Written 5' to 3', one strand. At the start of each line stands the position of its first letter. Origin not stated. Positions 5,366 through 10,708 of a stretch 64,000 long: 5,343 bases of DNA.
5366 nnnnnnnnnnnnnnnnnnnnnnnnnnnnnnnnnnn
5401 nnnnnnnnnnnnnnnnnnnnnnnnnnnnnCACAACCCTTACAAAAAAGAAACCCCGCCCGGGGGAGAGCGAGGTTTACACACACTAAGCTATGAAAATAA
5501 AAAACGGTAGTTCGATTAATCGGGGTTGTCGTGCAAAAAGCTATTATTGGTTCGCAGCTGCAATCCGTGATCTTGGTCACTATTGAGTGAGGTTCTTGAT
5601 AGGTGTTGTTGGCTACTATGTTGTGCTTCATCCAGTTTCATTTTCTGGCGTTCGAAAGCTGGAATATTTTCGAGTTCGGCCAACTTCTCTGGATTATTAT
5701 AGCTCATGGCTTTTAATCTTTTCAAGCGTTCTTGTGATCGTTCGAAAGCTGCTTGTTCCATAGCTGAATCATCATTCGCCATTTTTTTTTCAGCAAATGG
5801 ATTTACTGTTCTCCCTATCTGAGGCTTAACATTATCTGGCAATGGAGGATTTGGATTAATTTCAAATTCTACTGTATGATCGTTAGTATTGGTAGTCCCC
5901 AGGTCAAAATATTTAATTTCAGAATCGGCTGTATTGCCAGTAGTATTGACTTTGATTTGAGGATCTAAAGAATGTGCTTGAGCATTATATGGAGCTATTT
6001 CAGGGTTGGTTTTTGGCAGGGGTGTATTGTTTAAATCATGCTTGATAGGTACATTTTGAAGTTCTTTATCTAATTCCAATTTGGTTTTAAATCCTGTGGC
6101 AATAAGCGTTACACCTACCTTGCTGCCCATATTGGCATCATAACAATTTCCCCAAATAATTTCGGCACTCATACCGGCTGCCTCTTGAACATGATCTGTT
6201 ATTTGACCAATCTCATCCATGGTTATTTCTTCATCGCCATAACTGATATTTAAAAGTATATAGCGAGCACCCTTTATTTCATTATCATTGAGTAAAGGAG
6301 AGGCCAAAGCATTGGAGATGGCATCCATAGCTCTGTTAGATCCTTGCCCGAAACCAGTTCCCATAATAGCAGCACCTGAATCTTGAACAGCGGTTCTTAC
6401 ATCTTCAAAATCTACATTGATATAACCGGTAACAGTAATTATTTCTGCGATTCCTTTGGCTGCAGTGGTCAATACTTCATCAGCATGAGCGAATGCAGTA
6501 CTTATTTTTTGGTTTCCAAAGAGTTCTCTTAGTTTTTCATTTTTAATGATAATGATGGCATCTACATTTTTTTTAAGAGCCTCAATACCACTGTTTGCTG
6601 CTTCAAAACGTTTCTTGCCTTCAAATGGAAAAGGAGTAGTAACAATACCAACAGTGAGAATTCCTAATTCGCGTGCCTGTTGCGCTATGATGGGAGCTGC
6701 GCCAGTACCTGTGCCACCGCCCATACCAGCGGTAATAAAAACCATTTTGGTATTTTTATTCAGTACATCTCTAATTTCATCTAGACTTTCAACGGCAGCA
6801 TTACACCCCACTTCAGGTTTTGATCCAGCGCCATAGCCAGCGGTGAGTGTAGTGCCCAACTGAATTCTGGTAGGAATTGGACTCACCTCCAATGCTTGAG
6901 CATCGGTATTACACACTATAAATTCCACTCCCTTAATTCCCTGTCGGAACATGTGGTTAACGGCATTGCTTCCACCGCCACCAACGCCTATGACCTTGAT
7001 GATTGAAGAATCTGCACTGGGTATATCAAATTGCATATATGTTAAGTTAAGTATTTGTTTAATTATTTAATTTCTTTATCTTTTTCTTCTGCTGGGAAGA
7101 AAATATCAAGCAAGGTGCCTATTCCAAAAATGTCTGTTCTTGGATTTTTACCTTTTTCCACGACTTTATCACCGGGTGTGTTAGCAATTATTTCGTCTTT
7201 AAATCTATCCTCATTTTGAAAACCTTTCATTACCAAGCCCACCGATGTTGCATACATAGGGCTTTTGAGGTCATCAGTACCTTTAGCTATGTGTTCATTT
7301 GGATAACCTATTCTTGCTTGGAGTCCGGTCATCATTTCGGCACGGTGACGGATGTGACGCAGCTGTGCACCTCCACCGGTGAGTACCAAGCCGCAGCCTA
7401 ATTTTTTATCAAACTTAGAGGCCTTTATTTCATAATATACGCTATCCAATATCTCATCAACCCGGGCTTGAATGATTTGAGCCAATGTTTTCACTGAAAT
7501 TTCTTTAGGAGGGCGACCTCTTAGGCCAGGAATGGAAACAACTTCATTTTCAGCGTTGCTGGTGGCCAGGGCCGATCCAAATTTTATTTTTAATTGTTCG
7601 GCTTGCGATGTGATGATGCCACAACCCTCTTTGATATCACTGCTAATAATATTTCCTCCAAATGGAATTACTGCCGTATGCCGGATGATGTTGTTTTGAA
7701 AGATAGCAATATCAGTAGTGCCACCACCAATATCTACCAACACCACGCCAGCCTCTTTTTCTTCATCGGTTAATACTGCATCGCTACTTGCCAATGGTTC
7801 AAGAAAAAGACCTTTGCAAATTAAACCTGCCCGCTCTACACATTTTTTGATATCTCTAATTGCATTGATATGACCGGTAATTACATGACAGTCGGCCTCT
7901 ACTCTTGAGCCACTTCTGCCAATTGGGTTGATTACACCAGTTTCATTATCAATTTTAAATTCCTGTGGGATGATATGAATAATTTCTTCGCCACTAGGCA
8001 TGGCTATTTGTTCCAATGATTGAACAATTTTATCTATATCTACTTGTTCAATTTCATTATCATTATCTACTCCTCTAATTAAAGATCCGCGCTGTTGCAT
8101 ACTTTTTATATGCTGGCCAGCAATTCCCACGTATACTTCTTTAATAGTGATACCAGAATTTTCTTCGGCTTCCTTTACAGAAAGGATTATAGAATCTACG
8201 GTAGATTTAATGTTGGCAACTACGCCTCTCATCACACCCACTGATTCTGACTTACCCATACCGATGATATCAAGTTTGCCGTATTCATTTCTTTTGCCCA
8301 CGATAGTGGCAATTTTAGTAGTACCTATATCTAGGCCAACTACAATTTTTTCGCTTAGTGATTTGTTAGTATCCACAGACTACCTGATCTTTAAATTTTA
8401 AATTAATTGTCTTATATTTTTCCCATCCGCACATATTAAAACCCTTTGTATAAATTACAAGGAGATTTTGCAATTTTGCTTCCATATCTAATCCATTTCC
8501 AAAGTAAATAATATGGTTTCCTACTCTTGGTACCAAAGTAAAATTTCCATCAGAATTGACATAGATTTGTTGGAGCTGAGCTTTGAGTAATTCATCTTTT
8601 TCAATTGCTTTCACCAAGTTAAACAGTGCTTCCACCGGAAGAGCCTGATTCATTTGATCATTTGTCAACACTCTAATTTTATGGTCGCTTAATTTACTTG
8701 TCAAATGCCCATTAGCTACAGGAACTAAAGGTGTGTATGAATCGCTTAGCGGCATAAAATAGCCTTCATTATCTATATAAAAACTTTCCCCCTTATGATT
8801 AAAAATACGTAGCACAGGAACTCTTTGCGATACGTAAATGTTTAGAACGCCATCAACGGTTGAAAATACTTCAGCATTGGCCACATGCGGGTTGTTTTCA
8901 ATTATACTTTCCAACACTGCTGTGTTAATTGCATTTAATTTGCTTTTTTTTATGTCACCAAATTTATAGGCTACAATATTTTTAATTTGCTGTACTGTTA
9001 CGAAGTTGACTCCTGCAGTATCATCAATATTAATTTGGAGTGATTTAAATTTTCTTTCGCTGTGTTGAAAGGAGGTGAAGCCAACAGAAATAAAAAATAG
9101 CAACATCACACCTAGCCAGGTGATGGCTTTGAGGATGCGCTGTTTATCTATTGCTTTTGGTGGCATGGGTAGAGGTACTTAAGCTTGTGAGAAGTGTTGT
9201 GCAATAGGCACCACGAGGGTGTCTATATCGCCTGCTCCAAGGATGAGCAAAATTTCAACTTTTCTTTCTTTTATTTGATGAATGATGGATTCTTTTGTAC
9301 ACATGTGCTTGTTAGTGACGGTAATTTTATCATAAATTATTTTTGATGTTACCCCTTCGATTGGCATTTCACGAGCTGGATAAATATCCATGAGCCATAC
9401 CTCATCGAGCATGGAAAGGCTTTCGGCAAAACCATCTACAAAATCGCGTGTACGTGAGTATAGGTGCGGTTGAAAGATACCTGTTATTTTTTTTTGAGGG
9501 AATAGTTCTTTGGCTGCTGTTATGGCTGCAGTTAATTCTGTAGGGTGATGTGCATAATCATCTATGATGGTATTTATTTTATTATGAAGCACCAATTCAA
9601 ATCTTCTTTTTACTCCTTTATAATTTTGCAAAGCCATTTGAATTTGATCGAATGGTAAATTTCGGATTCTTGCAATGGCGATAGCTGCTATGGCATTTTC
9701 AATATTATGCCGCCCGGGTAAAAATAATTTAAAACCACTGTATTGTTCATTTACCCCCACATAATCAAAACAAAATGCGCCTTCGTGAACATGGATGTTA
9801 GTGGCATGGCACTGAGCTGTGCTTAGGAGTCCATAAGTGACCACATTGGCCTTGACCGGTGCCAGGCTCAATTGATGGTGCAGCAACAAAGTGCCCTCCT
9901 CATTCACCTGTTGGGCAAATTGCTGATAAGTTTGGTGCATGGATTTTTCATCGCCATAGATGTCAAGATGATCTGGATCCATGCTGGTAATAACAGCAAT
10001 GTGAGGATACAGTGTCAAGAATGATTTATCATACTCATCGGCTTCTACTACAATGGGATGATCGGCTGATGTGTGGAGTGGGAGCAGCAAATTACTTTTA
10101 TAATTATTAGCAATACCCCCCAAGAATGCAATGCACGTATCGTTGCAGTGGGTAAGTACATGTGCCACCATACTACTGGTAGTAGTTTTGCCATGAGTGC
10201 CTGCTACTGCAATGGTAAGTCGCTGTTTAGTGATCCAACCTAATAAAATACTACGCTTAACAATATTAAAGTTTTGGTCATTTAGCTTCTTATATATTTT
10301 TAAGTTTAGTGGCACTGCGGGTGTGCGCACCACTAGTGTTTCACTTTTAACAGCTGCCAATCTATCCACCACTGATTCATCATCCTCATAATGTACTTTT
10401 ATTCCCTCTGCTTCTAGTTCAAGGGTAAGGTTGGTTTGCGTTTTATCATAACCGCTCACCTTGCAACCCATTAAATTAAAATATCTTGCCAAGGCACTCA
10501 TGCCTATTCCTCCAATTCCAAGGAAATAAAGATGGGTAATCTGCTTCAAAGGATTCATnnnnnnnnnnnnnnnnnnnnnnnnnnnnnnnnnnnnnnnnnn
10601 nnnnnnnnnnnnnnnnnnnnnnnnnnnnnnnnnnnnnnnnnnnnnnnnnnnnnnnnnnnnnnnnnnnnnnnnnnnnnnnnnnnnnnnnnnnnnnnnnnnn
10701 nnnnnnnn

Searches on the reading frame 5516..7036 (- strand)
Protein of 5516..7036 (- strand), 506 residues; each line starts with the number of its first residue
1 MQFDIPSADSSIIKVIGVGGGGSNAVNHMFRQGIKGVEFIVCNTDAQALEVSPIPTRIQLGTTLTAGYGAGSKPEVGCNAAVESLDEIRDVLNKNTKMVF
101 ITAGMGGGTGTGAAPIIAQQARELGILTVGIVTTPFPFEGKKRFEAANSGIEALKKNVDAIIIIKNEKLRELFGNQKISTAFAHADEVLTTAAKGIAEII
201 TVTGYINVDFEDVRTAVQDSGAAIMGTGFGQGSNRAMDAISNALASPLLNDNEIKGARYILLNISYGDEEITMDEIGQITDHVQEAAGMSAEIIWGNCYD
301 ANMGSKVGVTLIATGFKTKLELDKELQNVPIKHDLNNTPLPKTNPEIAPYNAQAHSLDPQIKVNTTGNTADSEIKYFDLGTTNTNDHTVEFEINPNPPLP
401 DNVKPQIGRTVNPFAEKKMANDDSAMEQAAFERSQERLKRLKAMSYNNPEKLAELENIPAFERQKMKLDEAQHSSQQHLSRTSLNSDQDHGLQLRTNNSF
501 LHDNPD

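Call 78: search_protein_families(library=pfam, proteins=[window:5516-7036:-], max_evalue=0.00001)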
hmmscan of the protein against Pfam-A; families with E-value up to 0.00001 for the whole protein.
window:5516-7036:- (506 aa): 2 families
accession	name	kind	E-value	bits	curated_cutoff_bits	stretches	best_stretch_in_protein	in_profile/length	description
PF00091.31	Tubulin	-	3.6e-46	158.3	33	1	13-172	2-188/190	Tubulin/FtsZ family, GTPase domain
PF12327.13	FtsZ_C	-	3.8e-22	78.8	27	1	221-317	1-95/95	FtsZ family, C-terminal domain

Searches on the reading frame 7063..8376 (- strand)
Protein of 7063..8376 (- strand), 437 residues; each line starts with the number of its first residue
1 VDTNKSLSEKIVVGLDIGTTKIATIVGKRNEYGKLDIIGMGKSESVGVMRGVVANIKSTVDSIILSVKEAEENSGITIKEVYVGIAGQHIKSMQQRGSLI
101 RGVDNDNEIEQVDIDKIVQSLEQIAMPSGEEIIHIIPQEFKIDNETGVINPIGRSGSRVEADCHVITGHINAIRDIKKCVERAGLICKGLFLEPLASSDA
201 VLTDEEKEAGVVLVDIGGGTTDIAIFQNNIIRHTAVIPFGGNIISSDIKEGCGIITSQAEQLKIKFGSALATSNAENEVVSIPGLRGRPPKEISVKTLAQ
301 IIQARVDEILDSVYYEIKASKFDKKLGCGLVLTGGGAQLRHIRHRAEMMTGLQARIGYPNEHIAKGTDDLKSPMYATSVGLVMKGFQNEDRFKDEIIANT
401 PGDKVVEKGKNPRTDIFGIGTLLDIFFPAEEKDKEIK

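Call 78: search_protein_families(library=pfam, proteins=[window:7063-8376:-], max_evalue=0.00001)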
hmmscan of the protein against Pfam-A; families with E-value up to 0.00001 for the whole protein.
window:7063-8376:- (437 aa): 5 families
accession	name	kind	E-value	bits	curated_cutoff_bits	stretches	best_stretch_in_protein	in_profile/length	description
PF14450.12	FtsA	-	4e-43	147.2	31.8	1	212-380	1-127/127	Cell division protein FtsA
PF02491.25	SHS2_FTSA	-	1.3e-22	80.4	25.4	1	87-167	1-79/79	SHS2 domain inserted in FTSA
PF06723.19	MreB_Mbl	-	2.2e-13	50.2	27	1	206-371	142-319/327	MreB/Mbl protein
PF06277.17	EutA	-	6.3e-07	29.1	27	1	204-305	138-234/475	Ethanolamine utilisation protein EutA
PF11104.14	PilM_2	-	1.2e-06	28.2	27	0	179-265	144-236/340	Type IV pilus assembly protein PilM;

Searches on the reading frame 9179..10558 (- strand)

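Call 78: search_protein_families(library=pfam, proteins=[window:9179-10558:-], max_evalue=0.00001)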
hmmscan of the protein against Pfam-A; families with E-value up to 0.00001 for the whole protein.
window:9179-10558:- (459 aa): 3 families
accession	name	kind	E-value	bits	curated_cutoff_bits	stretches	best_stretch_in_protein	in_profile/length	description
PF08245.18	Mur_ligase_M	-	1.9e-24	87.2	24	1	118-296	1-200/200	Mur ligase middle domain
PF02875.26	Mur_ligase_C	-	3.5e-15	57.4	28.4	1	318-430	1-113/127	Mur ligase, glutamate ligase domain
PF01225.30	Mur_ligase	-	4.4e-13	49.9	21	1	9-112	1-93/95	Mur ligase family, catalytic domain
